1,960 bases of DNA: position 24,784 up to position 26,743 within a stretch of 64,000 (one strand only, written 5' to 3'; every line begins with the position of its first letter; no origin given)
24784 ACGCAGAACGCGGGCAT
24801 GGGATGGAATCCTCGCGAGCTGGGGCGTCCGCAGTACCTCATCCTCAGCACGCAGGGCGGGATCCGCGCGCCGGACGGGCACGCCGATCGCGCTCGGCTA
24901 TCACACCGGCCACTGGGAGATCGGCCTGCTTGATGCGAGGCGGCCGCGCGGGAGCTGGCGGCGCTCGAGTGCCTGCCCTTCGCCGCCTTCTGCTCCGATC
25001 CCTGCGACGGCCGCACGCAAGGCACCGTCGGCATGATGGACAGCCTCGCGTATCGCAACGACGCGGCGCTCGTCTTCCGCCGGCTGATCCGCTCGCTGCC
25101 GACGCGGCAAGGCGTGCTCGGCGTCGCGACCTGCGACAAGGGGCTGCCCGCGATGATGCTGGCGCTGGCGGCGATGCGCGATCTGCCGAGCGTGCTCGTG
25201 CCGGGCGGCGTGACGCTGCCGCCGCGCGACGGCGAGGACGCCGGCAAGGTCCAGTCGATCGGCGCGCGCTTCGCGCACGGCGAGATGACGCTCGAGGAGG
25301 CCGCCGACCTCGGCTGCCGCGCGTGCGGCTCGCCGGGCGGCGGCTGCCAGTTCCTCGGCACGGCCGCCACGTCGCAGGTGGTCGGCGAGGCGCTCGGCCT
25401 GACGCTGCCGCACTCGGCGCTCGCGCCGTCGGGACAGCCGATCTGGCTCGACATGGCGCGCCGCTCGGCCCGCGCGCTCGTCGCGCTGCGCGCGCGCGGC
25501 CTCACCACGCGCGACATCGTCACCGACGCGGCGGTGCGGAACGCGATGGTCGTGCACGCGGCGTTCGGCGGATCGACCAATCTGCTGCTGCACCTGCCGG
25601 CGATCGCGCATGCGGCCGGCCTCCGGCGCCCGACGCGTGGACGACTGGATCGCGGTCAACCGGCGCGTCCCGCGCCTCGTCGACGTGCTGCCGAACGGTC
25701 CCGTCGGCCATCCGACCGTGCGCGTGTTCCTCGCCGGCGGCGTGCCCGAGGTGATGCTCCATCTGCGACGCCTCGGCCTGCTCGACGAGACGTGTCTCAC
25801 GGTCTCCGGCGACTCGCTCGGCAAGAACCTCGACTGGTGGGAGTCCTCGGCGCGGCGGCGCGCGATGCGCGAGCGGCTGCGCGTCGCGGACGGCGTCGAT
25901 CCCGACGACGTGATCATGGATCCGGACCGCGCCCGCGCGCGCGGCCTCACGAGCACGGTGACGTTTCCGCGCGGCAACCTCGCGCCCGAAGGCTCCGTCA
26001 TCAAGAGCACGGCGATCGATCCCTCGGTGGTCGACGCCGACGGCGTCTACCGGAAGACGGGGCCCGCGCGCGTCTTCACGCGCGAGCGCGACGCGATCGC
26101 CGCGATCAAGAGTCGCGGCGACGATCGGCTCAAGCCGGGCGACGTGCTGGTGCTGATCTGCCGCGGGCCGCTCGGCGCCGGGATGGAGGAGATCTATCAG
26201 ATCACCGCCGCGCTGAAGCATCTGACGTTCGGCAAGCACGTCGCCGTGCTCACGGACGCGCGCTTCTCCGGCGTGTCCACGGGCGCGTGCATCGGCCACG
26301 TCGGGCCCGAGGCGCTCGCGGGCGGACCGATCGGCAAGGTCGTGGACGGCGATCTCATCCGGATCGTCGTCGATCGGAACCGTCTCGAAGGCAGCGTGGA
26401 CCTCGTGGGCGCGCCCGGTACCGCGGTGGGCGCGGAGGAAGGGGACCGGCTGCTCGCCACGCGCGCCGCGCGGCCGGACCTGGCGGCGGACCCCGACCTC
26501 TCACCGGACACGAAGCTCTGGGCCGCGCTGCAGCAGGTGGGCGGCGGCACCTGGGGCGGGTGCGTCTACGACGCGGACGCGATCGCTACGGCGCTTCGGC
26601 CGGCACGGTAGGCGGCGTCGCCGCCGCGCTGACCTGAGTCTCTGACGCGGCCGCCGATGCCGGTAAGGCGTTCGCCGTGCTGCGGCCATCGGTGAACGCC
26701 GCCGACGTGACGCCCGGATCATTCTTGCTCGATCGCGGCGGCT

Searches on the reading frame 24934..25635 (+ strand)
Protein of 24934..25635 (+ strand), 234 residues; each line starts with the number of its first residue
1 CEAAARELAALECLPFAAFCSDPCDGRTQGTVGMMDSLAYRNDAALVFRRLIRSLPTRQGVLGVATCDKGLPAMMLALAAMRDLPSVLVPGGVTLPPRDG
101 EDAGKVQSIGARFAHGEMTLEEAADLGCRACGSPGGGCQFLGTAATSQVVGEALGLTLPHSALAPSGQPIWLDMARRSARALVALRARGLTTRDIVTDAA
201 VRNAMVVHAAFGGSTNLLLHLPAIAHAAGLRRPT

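Call 21: search_protein_families(library=pfam, max_evalue=0.00001, proteins=[window:24934-25635:+])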
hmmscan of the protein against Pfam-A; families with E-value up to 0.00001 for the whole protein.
seq(234 aa): 1 family
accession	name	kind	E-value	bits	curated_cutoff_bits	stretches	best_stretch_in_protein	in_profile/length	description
PF00920.27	ILVD_EDD_N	-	9.7e-50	169.9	27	1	3-230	26-251/316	Dihydroxy-acid/6-phosphogluconate dehydratase N-terminal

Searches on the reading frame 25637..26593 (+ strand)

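Call 21: search_protein_families(library=pfam, max_evalue=0.00001, proteins=[window:25637-26593:+])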
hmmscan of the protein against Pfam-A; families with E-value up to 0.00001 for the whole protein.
seq(319 aa): 2 families
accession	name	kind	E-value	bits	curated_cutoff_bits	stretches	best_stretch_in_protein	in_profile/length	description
PF24877.1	ILV_EDD_C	-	3.1e-40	138.1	27.7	1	109-255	17-155/191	Dihydroxy-acid/6-phosphogluconate dehydratase C-terminal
PF00920.27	ILVD_EDD_N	-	3.5e-07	30.1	27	1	2-64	256-316/316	Dihydroxy-acid/6-phosphogluconate dehydratase N-terminal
